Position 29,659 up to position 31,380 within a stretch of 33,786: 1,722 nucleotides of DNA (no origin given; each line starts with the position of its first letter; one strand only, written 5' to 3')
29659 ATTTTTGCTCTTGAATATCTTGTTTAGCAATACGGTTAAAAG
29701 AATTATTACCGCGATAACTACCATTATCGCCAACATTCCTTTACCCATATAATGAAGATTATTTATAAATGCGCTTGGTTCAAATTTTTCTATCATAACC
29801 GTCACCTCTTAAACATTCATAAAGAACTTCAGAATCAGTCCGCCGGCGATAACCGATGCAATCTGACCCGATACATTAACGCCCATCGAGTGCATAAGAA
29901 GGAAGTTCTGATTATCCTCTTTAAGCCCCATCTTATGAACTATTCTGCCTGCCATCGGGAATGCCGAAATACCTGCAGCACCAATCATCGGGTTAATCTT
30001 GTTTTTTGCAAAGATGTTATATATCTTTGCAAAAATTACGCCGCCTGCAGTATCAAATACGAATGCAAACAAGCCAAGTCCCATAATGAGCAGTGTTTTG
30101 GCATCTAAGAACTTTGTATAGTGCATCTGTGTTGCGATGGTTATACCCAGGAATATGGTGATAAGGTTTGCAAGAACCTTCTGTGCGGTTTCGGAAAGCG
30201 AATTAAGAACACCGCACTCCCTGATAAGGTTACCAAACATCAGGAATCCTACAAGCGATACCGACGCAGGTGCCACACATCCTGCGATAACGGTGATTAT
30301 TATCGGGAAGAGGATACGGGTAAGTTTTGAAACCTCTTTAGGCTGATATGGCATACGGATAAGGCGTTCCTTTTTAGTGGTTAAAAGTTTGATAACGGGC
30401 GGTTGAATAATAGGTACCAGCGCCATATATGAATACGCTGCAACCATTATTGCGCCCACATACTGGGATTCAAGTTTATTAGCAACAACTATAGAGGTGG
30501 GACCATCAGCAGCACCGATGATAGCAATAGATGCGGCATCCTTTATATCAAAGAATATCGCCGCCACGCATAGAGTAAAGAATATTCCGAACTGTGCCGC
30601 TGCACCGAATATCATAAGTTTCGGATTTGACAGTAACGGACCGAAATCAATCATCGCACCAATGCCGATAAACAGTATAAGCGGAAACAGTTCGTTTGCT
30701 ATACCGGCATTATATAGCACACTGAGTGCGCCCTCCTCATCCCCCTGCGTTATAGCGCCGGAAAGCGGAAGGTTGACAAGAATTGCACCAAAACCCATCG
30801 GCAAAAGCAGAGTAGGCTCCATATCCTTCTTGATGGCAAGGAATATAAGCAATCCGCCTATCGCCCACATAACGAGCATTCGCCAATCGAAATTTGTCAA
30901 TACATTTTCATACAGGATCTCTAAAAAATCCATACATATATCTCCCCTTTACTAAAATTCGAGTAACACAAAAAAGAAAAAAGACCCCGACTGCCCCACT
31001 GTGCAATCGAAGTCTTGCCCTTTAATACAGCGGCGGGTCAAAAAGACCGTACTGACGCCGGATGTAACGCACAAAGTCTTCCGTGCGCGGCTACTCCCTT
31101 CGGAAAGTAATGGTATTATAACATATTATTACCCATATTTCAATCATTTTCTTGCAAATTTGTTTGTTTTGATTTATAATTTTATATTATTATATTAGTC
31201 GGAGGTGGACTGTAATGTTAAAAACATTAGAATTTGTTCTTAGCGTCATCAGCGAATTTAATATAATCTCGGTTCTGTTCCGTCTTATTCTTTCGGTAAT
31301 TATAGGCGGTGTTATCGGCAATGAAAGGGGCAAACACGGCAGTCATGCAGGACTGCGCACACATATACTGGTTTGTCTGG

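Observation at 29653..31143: Mn2+ (yybP-ykoY)-like riboswitch controlling a stand-alone OadB-family membrane protein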

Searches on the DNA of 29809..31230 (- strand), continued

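Call 32: search_with_rna_model(model_id=R1, sources=[window, L001, L002, L003, L004, L005, L006, L007, L008, L009, L010, L011, L012, L013, L014, L015, L016, L017, L018, L019, L020, L021, L022, L023, L024, L025, L026, L027, L028, L029, L030, L031, L032, L033, L034, L035, L036, L037, L038, L039, L040, L041, L042, L043, L044, L045, L046, L047, L048, L049, L050, L051, L052, L053, L054, L055, L056, L057, L058, L059, L060, L061, L062, L063, L064, L065, L066, L067, L068, L069, L070, L071, L072, L073, L074, L075, L076, L077, L078, L079, L080], max_evalue=1, make_alignment=true)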
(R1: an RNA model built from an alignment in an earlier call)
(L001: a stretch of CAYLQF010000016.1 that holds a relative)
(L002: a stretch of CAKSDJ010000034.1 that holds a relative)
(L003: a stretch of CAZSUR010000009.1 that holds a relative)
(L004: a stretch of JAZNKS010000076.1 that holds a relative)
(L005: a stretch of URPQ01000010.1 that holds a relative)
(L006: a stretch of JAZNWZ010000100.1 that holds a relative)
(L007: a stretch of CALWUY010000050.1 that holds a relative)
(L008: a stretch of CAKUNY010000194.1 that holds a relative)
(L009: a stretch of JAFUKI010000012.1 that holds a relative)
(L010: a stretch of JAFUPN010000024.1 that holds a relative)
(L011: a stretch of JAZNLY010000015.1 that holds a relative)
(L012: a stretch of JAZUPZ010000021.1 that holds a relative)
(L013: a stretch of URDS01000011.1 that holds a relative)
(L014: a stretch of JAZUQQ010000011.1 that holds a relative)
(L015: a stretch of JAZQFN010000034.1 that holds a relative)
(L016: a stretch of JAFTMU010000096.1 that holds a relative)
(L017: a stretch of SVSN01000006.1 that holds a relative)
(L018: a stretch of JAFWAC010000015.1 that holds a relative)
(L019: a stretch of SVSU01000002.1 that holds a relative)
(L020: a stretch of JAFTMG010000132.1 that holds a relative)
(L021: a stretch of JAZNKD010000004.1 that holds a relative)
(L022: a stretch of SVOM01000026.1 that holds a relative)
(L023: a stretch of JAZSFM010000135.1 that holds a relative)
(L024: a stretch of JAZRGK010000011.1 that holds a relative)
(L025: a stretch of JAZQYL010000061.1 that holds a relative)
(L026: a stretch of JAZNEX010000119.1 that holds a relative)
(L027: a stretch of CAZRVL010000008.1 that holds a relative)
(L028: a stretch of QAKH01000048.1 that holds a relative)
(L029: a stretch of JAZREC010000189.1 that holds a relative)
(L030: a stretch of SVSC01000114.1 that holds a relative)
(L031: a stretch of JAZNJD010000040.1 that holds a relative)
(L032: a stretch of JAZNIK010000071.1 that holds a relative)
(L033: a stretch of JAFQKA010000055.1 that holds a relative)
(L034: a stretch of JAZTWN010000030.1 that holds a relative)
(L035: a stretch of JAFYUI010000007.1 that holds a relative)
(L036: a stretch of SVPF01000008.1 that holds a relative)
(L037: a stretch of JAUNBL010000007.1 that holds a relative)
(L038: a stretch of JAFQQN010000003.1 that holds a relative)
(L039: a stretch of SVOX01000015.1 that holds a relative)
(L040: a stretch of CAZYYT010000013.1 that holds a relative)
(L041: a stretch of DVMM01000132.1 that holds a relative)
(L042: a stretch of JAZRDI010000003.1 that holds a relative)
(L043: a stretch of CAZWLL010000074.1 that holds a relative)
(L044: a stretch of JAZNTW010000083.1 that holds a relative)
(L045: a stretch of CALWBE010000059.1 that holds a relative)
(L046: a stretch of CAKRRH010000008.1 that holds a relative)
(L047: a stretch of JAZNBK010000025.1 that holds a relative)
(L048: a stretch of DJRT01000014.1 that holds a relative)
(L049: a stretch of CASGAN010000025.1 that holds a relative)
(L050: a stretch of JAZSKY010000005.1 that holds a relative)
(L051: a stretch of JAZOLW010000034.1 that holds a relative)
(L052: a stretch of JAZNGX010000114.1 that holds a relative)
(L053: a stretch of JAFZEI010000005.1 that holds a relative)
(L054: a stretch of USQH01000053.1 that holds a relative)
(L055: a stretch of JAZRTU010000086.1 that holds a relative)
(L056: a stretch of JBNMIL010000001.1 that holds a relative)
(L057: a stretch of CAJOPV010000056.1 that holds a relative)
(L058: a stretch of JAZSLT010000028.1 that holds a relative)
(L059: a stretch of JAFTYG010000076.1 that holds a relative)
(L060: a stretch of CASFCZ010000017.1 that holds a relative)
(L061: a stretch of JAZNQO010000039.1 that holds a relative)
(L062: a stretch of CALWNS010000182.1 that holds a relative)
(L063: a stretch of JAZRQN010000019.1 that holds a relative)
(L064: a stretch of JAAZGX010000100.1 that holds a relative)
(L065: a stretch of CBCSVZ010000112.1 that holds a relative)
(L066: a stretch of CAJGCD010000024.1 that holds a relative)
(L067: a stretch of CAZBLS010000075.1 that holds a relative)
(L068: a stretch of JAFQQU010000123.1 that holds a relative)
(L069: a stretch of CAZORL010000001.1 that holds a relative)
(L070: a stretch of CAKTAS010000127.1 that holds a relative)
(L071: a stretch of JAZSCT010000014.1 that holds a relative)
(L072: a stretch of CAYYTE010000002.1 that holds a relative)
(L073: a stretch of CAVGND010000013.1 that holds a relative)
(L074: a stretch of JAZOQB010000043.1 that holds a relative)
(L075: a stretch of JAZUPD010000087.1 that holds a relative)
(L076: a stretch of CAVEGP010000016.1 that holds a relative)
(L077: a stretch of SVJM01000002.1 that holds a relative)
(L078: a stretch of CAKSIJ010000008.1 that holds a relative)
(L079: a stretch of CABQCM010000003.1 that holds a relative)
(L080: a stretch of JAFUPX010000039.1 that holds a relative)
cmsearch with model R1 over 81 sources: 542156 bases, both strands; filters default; matches with E-value up to 1: 40.
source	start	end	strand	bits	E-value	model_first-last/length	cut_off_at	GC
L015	2854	2944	+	93.6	5.9e-22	1-91/91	no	0.46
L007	2840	2928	+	91.2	2.6e-21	1-91/91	no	0.43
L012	2843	2929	+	89.6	6.8e-21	1-91/91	no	0.41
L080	2767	2865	+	89.2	9.1e-21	1-91/91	no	0.41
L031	2838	2928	+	86.5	4.8e-20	1-91/91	no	0.42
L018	2852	2944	+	86.1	6e-20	1-91/91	no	0.43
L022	2864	2951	+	84.5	1.7e-19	1-91/91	no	0.49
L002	2145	2231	+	82.7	5.2e-19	1-91/91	no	0.47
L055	994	1084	+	81.8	9e-19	1-91/91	no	0.45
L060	2877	2964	+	81.3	1.3e-18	1-91/91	no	0.44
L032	2787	2885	+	80.7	1.8e-18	1-91/91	no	0.37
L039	2843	2933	+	79.4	3.9e-18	1-91/91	no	0.42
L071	2850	2939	+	79.2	4.5e-18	1-91/91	no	0.36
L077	2838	2927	+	79.2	4.5e-18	1-91/91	no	0.36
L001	2857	2942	+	78.1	9.3e-18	1-91/91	no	0.48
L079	2779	2871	+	78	9.5e-18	1-91/91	no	0.43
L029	206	306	+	77.8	1.1e-17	1-91/91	no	0.4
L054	2821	2917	+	76.3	2.7e-17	1-91/91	no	0.54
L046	2852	2949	+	76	3.4e-17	1-91/91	no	0.41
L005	2814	2910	+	74.5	8.3e-17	1-91/91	no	0.51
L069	1113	1200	+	74.5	8.7e-17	1-91/91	no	0.49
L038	2775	2870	+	73.8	1.3e-16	1-91/91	no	0.46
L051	2788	2879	+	70.9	8.1e-16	1-91/91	no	0.51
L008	1366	1455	+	69.2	2.3e-15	1-91/91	no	0.52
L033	2785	2886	+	68.3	3.9e-15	1-91/91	no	0.48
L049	2827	2924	+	67.8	5.5e-15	1-91/91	no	0.45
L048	2779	2870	+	62.5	1.5e-13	1-91/91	no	0.57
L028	2822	2925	+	60.5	5.2e-13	1-91/91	no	0.49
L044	2817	2921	+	58.6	1.7e-12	1-91/91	no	0.47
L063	2830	2929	+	58.1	2.4e-12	1-91/91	no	0.45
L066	2840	2928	+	41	9.5e-08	1-91/91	no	0.46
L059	2844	2947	+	39.9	1.9e-07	1-91/91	no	0.47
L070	67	166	+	35.5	3e-06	1-91/91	no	0.54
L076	2820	2929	+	35.5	3e-06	1-91/91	no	0.48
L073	2827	2936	+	34.2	6.6e-06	1-91/91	no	0.45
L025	2836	2938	+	30.4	7.4e-05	1-91/91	no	0.46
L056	2812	2925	+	26.9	0.00062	1-91/91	no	0.54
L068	2794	2920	+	24.4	0.0031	1-91/91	no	0.53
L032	4385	4472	-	18.2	0.14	1-91/91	no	0.34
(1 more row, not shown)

Alignment A2: 40 matches aligned to the model, 216 columns, each read 5' to 3' on its own strand. Consensus structure (alignment columns), stored with it:
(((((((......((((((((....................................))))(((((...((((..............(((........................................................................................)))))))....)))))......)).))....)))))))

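Call 43: search_rna_families(sources=[L127, L090, L183, L179, L133, L129, L139, L110, L168, L161, L188, L131, L104, L163, L196, L156, L086, L105, L108, L088], threshold=gathering, show_alignments=2)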
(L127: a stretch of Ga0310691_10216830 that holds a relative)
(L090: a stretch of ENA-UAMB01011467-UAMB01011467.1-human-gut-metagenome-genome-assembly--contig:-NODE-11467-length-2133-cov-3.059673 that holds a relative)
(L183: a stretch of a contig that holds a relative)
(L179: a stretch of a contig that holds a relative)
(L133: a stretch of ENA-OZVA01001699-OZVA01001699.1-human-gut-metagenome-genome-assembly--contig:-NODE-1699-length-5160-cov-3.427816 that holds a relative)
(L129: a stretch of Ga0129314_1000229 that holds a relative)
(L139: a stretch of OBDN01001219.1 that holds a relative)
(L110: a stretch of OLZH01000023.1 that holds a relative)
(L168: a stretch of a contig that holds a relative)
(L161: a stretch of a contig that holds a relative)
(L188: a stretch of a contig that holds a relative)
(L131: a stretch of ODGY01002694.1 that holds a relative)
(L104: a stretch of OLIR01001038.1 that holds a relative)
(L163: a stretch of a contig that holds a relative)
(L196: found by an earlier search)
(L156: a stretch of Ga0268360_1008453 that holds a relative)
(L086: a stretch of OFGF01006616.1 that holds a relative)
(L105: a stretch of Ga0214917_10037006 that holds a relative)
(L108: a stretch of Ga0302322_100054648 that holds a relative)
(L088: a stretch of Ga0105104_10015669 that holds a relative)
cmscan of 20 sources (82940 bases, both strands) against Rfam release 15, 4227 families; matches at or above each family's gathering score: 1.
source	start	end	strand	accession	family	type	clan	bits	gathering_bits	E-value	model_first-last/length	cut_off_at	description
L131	4050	4155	-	RF02617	SSRC10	Gene; sRNA;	-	68.2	56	2e-10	1-113/113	no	Streptococcus sRNA 10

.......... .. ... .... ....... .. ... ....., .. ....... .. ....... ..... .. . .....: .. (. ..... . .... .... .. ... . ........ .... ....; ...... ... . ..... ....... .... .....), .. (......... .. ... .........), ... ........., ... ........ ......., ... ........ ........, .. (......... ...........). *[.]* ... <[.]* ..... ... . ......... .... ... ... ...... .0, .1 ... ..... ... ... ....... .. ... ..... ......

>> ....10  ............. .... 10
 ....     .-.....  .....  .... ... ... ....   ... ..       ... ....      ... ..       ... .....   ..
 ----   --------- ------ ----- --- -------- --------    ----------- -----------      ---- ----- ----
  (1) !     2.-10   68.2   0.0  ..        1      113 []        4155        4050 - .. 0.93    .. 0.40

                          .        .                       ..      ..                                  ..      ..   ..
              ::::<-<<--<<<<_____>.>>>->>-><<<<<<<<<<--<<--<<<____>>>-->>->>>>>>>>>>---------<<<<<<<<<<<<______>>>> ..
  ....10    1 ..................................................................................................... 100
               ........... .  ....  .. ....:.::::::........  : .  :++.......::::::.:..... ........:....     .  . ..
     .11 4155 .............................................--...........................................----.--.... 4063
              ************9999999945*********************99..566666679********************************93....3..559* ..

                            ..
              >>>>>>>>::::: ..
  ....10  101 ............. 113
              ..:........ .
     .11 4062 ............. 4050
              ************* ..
